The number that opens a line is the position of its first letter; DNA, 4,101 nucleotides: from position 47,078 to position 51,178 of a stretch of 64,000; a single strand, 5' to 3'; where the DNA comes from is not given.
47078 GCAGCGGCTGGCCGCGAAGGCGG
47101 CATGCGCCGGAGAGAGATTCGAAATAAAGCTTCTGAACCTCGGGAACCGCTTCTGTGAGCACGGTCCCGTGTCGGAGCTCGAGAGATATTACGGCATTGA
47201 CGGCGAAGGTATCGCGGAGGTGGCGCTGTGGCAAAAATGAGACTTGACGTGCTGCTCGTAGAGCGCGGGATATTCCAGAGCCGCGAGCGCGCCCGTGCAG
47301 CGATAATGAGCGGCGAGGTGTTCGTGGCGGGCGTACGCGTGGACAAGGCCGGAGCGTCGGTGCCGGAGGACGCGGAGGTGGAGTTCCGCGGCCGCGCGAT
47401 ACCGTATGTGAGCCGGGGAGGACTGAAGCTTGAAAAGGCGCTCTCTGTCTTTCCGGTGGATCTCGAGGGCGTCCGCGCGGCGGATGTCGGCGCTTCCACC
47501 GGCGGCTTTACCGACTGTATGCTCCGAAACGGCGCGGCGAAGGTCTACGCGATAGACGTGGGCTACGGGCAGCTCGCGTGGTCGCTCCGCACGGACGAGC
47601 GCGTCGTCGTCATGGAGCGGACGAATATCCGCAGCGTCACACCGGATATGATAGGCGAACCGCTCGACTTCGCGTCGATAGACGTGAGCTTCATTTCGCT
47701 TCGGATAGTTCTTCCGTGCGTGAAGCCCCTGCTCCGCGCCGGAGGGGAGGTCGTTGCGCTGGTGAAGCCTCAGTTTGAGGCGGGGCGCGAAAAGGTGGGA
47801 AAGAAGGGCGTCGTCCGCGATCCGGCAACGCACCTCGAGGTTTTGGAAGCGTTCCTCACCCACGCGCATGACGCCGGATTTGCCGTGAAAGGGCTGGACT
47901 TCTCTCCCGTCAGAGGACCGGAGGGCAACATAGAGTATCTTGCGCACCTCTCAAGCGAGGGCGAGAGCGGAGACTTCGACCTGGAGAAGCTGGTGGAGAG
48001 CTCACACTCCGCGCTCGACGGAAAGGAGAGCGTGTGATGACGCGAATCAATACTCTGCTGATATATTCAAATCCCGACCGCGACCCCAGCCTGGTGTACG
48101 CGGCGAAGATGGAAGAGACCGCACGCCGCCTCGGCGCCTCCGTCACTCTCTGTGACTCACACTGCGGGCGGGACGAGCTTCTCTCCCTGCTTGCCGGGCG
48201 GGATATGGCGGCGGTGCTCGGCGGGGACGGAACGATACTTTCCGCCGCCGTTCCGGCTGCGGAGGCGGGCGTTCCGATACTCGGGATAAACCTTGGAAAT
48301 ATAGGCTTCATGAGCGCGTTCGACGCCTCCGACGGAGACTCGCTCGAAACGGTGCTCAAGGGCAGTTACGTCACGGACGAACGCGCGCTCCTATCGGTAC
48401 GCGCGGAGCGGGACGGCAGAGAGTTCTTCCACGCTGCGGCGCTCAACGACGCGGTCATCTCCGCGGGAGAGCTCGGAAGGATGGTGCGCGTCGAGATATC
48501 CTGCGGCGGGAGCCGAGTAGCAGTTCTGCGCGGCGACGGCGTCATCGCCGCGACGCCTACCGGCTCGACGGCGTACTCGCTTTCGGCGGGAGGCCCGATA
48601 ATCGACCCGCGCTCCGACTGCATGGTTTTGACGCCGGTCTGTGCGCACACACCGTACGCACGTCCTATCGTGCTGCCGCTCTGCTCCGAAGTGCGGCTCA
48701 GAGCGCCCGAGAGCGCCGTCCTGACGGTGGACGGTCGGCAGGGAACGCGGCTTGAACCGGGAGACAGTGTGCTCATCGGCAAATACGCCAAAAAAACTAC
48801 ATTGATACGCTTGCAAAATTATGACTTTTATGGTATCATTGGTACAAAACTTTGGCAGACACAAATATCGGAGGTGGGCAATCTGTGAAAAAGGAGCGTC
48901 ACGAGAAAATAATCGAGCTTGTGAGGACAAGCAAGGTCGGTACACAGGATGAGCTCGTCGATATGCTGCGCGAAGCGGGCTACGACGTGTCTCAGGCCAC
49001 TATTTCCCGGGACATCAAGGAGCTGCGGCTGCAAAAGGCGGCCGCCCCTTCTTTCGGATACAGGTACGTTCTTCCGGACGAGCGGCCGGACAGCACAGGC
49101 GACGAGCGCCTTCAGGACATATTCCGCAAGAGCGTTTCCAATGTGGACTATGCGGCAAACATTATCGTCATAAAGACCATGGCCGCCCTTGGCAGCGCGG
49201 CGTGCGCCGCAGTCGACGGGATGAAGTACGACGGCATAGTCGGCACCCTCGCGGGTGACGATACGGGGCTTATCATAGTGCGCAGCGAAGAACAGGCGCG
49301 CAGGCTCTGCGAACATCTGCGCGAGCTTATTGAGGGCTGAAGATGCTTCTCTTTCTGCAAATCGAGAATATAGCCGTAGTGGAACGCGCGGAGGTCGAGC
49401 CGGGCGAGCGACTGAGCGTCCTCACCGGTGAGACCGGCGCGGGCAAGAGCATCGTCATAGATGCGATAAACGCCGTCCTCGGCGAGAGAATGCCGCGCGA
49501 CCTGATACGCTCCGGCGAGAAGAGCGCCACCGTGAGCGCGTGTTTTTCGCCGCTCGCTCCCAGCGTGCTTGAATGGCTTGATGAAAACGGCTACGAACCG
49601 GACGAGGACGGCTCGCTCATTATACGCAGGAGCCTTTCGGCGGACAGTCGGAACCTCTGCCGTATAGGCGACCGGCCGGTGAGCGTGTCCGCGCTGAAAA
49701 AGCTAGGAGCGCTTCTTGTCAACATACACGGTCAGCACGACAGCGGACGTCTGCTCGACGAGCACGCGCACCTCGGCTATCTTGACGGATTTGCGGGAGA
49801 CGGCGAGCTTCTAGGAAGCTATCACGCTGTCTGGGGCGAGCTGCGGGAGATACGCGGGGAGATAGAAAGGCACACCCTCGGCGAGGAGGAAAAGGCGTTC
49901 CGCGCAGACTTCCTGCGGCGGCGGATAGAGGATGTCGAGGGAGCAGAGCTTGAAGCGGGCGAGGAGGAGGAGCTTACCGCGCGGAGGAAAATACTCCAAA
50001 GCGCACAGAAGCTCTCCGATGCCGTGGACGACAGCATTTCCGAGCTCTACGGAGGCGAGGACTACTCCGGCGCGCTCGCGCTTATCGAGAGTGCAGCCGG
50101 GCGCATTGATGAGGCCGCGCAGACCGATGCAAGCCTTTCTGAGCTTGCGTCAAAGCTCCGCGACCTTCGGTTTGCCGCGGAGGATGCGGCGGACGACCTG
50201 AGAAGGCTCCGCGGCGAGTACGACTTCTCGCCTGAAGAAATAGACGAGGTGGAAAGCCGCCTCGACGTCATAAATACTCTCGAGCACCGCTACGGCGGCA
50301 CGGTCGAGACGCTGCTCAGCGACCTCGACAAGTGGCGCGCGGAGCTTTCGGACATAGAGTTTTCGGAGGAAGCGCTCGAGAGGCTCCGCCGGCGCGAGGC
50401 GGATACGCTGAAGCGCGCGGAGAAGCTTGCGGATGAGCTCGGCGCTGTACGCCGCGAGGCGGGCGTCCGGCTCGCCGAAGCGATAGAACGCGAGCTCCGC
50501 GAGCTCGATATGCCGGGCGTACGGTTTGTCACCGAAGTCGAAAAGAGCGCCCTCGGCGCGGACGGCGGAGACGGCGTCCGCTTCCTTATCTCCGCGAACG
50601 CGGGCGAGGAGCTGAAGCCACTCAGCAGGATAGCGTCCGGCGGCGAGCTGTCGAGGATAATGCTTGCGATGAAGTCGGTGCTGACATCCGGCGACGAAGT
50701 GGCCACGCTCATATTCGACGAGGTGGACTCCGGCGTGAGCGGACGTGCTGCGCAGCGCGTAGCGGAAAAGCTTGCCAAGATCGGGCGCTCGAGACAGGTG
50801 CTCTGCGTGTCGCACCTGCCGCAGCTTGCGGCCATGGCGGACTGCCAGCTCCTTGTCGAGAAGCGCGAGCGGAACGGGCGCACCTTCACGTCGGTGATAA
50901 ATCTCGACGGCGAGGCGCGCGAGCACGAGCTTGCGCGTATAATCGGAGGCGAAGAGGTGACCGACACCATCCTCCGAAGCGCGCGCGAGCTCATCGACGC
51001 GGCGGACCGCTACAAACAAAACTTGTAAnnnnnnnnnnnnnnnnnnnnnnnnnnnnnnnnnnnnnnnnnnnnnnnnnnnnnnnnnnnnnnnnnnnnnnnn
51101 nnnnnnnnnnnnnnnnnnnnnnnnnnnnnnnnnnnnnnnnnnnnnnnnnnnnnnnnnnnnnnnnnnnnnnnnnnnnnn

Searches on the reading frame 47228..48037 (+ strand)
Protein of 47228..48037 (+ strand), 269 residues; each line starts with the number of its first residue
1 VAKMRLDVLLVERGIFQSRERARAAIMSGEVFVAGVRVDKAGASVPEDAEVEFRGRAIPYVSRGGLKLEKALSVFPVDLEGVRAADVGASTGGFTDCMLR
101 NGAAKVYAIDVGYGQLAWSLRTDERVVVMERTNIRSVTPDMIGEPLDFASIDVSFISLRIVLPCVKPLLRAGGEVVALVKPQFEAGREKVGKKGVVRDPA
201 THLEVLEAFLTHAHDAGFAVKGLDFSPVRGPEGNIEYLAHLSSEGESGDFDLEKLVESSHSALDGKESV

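Call 4: search_protein_families(library=pfam, proteins=[window:47228-48037:+])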
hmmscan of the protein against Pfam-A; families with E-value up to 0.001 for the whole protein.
window:47228-48037:+ (269 aa): 3 families
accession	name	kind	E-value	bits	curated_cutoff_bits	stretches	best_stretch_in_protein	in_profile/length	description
PF01728.25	FtsJ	-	2.4e-41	142.1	24.1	1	60-241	1-179/181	FtsJ-like methyltransferase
PF01479.30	S4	-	5.3e-09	36.1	22.8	1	4-50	1-47/48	S4 domain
PF22421.1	SYY_C-terminal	-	0.00016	21.9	27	1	4-51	19-66/83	Tyrosine--tRNA ligase SYY-like C-terminal domain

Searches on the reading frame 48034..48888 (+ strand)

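Call 4: search_protein_families(library=pfam, proteins=[window:48034-48888:+])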
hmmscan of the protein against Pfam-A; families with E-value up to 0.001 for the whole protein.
window:48034-48888:+ (284 aa): 2 families
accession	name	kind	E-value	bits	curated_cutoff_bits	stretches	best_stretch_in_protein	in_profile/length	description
PF20143.4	NAD_kinase_C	-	4.7e-28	97.9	23.7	1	137-259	1-125/126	ATP-NAD kinase C-terminal domain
PF01513.26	NAD_kinase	-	9.5e-12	45.8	25.5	1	55-109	72-127/130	ATP-NAD kinase N-terminal domain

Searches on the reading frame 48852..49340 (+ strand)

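Call 4: search_protein_families(library=pfam, proteins=[window:48852-49340:+])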
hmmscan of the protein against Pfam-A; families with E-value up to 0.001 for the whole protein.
window:48852-49340:+ (162 aa): 3 families
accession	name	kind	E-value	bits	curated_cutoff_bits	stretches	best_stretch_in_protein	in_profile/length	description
PF02863.23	Arg_repressor_C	-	1e-21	77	25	1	91-157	1-67/68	Arginine repressor, C-terminal domain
PF01316.27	Arg_repressor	-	1.1e-20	73.6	27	1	13-78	3-68/70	Arginine repressor, DNA binding domain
PF08220.18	HTH_DeoR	-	0.00022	21.3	21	1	16-61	1-41/57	DeoR-like helix-turn-helix domain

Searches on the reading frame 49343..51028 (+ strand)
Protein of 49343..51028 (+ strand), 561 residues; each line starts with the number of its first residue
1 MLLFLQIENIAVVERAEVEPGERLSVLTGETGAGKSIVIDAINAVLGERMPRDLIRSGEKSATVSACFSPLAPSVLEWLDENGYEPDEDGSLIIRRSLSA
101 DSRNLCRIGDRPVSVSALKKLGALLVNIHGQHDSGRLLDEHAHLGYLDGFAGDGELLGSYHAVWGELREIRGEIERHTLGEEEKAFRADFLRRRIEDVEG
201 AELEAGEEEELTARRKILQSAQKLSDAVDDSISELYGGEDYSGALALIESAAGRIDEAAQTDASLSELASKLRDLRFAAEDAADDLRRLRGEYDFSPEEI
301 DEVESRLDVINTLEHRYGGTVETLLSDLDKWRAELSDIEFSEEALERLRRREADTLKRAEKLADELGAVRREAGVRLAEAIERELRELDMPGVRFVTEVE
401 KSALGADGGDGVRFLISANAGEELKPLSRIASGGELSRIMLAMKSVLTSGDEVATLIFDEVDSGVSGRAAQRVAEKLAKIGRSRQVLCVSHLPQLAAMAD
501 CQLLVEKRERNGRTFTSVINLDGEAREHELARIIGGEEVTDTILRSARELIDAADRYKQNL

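Call 4: search_protein_families(library=pfam, proteins=[window:49343-51028:+])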
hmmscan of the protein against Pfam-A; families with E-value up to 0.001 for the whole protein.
window:49343-51028:+ (561 aa): 4 families
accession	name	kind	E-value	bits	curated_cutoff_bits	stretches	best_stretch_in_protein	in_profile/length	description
PF02463.25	SMC_N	-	2.8e-14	53.5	40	1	14-508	16-214/220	RecF/RecN/SMC N terminal domain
PF13476.12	AAA_23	-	1.4e-08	36.1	27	1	5-62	2-59/201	AAA domain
PF13555.12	AAA_29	-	3.6e-05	23.9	27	1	18-46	19-46/61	P-loop containing region of AAA domain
PF13304.12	AAA_21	-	5.3e-05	23.9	27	0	439-495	248-302/304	AAA domain, putative AbiEii toxin, Type IV TA system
